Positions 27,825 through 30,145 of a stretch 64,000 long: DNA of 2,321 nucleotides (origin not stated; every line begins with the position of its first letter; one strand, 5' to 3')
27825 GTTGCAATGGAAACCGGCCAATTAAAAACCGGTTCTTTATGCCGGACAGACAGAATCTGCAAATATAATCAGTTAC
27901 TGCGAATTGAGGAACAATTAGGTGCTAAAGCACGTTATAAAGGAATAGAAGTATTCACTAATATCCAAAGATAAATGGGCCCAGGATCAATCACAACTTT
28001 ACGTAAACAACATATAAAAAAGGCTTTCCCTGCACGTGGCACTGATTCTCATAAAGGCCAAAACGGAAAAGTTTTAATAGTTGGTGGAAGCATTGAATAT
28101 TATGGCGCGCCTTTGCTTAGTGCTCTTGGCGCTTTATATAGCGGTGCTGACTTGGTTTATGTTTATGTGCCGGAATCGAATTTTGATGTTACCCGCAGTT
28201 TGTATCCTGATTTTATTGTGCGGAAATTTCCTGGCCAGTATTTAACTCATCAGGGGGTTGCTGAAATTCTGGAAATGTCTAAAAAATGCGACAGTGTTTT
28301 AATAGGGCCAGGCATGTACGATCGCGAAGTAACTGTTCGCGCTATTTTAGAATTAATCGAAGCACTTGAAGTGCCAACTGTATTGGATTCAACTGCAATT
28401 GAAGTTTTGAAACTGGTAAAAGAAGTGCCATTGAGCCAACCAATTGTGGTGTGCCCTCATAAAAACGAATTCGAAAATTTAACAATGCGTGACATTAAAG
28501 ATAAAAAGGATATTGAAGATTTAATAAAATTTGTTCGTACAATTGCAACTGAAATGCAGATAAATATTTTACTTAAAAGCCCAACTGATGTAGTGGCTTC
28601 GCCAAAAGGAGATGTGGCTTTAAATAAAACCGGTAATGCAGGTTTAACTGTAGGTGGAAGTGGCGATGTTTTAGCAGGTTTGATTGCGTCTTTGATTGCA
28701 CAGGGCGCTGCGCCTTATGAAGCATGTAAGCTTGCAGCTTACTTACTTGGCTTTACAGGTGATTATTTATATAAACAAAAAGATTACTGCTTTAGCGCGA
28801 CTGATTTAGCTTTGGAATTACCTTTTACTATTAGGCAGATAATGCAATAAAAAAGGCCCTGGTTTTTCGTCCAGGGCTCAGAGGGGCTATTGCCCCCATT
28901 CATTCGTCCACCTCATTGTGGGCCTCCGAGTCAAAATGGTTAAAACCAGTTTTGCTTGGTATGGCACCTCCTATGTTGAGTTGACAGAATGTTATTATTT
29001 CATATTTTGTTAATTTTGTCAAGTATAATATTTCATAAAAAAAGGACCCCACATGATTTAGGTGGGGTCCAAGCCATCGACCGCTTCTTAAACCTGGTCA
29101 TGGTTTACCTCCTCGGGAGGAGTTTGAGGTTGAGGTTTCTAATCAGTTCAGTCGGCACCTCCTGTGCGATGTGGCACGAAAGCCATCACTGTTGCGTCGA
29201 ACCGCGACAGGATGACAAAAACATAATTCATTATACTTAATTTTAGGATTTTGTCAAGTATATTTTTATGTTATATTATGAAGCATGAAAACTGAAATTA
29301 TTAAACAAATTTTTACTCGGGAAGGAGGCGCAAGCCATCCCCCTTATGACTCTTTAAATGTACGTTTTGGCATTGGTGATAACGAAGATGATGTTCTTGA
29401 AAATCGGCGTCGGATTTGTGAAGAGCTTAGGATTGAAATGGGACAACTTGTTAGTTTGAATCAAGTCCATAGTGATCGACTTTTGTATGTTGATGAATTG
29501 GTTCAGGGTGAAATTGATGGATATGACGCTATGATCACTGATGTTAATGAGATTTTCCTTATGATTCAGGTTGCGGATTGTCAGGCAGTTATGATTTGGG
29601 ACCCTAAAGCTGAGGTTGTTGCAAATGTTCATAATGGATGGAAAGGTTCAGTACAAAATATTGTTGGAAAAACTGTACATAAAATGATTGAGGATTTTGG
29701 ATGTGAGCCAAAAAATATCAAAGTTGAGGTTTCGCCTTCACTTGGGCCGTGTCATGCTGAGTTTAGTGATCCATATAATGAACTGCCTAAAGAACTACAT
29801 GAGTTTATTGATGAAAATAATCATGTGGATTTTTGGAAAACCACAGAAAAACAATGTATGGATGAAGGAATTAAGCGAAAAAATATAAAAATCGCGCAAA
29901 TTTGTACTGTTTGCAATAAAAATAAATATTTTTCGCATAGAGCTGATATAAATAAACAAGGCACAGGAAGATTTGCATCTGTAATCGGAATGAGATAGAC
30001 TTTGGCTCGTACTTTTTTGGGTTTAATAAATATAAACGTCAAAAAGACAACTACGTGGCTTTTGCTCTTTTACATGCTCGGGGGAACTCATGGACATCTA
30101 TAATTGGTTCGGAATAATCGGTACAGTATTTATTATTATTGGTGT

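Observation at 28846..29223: Two tandem promoter-to-terminator mini transcription units antisense to their neighbours, sharing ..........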

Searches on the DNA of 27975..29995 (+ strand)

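Call 5: search_rna_families(source=window, start=28600, end=29500, threshold=evalue, max_evalue=10, show_alignments=5)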
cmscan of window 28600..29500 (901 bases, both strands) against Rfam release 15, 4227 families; matches with E-value up to 10: 9.
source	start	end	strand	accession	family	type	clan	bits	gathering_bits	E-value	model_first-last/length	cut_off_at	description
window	29029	29165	-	RF00557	L10_leader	Cis-reg; leader;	-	23.6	44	0.17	25-138/138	no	Ribosomal protein L10 leader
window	29038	29110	-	RF00111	SdsR_RyeB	Gene; sRNA;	CL00105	20.9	38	0.45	1-100/100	no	SdsR_RyeB RNA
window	29177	29311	+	RF02311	TtnuHACA3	Gene; snRNA; snoRNA; HACA-box;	-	18.8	100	4.7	1-152/152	no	Tetrahymena snoRNA TtnuHACA3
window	29030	29074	-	RF01379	CRISPR-DR66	Gene; CRISPR;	CL00014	17.4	45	4.7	1-37/37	no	CRISPR RNA direct repeat element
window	29038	29080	-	RF02451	ncr1241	Gene; sRNA;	-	16.6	60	6.6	1-63/63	no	Bacillus sRNA ncr1241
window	28848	29043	-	RF01402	STnc150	Gene; sRNA;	-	14.9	60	1.3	1-267/267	no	STnc150 Hfq binding RNA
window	28810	28954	+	RF02356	BjrC1505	Gene; sRNA;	-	14.8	50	5.2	1-140/140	no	Alphaproteobacterial sRNA BjrC1505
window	28720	28757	+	RF01464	rliA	Gene; sRNA;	-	13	50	9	1-224/224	no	Listeria sRNA rliA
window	29384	29431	+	RF01126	sR41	Gene; snRNA; snoRNA; CD-box;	-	11.2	54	7.4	1-53/53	no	Small nucleolar RNA sR41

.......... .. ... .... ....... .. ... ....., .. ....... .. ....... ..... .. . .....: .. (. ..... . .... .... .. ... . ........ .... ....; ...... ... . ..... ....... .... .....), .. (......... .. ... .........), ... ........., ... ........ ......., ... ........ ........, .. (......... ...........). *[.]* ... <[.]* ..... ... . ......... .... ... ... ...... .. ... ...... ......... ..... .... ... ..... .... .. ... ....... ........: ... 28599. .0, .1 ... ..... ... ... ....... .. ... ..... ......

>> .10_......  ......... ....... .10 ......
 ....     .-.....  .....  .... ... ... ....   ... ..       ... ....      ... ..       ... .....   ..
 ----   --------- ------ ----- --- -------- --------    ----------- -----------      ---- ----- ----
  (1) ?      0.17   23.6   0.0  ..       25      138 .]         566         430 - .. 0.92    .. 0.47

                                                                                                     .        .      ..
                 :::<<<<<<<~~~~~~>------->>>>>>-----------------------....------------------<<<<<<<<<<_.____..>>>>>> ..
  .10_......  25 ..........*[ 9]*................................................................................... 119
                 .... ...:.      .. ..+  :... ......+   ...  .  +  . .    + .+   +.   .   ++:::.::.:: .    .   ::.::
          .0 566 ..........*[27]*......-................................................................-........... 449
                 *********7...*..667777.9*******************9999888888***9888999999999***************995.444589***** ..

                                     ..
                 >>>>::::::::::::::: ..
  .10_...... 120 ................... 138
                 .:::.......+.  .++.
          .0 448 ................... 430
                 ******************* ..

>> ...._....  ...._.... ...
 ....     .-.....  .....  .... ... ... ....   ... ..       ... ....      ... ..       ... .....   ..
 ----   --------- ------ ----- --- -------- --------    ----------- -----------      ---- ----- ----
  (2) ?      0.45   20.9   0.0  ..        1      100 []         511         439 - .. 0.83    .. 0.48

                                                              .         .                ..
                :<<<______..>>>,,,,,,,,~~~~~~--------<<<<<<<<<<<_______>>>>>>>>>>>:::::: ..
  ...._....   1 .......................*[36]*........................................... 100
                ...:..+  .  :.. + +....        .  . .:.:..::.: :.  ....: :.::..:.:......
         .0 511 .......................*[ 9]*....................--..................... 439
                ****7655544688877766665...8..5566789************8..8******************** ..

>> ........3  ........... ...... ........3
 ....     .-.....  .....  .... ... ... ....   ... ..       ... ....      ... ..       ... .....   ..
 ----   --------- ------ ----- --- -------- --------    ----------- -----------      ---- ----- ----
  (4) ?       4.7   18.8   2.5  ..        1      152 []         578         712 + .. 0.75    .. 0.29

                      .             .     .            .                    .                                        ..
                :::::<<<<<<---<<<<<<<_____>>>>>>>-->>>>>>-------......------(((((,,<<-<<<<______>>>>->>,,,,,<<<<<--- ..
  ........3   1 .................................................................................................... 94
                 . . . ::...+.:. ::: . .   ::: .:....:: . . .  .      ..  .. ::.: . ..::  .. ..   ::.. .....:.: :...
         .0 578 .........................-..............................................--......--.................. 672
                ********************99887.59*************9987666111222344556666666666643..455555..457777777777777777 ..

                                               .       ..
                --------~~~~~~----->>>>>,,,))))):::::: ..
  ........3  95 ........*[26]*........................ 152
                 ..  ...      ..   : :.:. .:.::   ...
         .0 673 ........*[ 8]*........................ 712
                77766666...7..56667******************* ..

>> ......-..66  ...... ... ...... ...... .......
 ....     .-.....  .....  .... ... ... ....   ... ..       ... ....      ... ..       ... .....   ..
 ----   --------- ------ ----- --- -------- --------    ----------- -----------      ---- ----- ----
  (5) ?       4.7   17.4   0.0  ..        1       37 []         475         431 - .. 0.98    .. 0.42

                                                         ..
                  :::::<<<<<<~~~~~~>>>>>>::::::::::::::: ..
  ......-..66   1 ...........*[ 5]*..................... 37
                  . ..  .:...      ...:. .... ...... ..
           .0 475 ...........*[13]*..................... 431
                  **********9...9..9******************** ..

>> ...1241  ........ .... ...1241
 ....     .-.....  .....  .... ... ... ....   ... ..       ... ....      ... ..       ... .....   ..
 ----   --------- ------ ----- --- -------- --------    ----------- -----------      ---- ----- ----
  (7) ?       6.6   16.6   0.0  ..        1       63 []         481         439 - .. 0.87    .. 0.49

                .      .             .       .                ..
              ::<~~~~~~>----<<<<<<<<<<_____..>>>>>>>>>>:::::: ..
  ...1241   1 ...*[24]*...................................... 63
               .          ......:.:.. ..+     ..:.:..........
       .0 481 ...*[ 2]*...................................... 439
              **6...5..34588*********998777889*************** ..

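Call 49: search_rna_families(source=L020, start=180, end=680, threshold=evalue, max_evalue=10, show_alignments=2)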
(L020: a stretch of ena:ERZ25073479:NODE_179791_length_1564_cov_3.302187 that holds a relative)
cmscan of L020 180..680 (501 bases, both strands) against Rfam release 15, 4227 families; matches with E-value up to 10: 2.
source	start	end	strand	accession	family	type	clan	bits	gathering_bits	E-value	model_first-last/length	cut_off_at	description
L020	180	211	-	RF01402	STnc150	Gene; sRNA;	-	15.5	60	0.52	1-32/267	3'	STnc150 Hfq binding RNA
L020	186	260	-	RF01561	DdR11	Gene; snRNA; snoRNA; CD-box;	-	12.7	65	9.9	1-76/76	no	Dictyostelium snoRNA DdR11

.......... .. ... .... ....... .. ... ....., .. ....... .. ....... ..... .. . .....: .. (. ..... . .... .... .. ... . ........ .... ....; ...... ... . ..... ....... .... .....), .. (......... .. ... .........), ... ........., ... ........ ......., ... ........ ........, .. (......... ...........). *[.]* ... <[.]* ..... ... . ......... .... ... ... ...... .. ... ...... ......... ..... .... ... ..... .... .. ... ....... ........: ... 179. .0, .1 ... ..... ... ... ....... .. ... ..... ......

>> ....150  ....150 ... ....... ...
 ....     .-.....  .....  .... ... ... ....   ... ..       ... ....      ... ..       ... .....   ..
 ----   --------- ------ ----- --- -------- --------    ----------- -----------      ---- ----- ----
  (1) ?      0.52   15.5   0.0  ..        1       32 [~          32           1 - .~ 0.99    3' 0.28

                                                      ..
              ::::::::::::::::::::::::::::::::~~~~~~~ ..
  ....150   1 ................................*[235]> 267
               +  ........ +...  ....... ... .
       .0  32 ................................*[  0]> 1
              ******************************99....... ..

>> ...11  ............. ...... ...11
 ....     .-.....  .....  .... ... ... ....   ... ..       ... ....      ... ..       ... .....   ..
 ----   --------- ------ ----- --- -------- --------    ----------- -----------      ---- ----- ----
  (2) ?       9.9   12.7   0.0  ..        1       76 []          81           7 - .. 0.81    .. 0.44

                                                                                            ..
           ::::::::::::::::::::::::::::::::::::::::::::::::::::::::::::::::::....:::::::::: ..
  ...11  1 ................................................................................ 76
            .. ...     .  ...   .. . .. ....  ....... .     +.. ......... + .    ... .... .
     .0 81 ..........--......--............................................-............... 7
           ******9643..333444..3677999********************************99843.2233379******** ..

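Call 68: search_rna_families(source=L025, start=1440, end=1935, threshold=evalue, max_evalue=10, show_alignments=2)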
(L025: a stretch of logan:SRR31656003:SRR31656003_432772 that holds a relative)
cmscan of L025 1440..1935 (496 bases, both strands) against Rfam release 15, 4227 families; matches with E-value up to 10: 9.
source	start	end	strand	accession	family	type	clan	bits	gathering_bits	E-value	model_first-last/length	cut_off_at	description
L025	1810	1878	+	RF02311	TtnuHACA3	Gene; snRNA; snoRNA; HACA-box;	-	24.2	100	0.2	1-152/152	no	Tetrahymena snoRNA TtnuHACA3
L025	1658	1702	+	RF02067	STnc310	Gene; sRNA;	-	19.2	40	0.44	1-61/61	no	Salmonella enterica sRNA STnc310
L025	1670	1706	+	RF02416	TCV_H4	Cis-reg;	-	19.1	50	0.89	1-51/51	no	Turnip crinkle virus 3'UTR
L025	1563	1677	+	RF02143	HYMAI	Gene; lncRNA;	-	16.9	80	0.38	127-241/241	no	Hydatidiform mole associated and imprinted conserved region 1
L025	1665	1798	-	RF00557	L10_leader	Cis-reg; leader;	-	16.1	44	3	25-138/138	no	Ribosomal protein L10 leader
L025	1491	1533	-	RF02278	Betaproteobacteria_toxic_sRNA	Gene; sRNA;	-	15.5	50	1.7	1-64/64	no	Betaproteobacteria toxic small RNA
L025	1490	1577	-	RF00021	Spot_42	Gene; sRNA;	-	13.4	80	7.5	1-115/115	no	Spot 42 RNA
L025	1792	1847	-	RF02926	DUF2693-FD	Gene; sRNA;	-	13.1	44.5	8.8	1-49/49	no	DUF2693-FD RNA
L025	1673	1739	-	RF02278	Betaproteobacteria_toxic_sRNA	Gene; sRNA;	-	12.6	50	9.1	8-64/64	no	Betaproteobacteria toxic small RNA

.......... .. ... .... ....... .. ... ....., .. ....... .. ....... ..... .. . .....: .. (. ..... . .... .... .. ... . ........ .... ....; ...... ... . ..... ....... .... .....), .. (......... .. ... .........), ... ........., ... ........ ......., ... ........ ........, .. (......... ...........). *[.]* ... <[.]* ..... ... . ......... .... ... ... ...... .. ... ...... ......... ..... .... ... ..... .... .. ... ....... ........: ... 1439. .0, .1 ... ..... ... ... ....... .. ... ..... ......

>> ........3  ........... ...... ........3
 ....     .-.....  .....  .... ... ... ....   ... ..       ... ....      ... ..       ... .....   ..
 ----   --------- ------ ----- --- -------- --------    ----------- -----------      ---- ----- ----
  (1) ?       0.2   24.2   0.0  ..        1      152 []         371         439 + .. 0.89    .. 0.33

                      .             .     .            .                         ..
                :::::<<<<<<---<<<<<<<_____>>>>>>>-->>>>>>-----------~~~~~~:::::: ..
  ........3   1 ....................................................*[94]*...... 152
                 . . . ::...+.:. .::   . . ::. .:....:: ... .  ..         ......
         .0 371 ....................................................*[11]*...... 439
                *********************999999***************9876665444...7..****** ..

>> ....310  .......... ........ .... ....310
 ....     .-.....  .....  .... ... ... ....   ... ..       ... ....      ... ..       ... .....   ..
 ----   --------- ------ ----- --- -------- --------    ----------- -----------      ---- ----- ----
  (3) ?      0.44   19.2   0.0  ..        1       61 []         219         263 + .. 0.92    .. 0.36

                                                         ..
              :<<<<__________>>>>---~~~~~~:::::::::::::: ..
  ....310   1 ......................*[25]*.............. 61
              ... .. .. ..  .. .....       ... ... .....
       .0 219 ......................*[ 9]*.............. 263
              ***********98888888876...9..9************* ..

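Call 78: search_dna_similar(query=window:28846-29262:-, collection=phages, mode=distant, max_evalue=0.01, max_rows=5)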
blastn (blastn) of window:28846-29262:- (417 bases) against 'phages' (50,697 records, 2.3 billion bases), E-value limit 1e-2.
Records with a match: 23; places in all: 23; records where one place covers at least 80% of the query: 0.
Best place of each record, by identity: 80-90% 23.
By first word of the organism name: Bacillus 21; Vibrio 2.
By host as written in the record: - 6; Bacillus thuringiensis subspecies kurstaki 6; Bacillus thuringiensis Kurstaki 4; Bacillus thuringienses Kurstaki 2; Bacillus thuringiensis subsp. kurstaki ATCC 33679 1; Bacillus thuringiensis HD73 1; Bacillus thuringiensis kurstaki 1; Vibrio crassostreae 1; and 1 more.
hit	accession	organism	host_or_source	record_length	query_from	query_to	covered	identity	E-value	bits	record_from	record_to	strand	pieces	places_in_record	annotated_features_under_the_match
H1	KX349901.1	Bacillus phage Stitch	clay soil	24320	221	275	13%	87.3%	2e-6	59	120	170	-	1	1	none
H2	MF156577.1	Bacillus phage Juan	Bacillus thuringiensis Kurstaki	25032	221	275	13%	87.3%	2e-6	59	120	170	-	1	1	none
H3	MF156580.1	Bacillus phage RadRaab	Bacillus thuringiensis Kurstaki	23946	221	275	13%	87.3%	2e-6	59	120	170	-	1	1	none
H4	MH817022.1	Bacillus phage vB_BthP-Goe4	-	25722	221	275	13%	87.3%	2e-6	59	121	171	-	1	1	none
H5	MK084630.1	Bacillus phage StevenHerd11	Bacillus thuringiensis Kurstaki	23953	221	275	13%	87.3%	2e-6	59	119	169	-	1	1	none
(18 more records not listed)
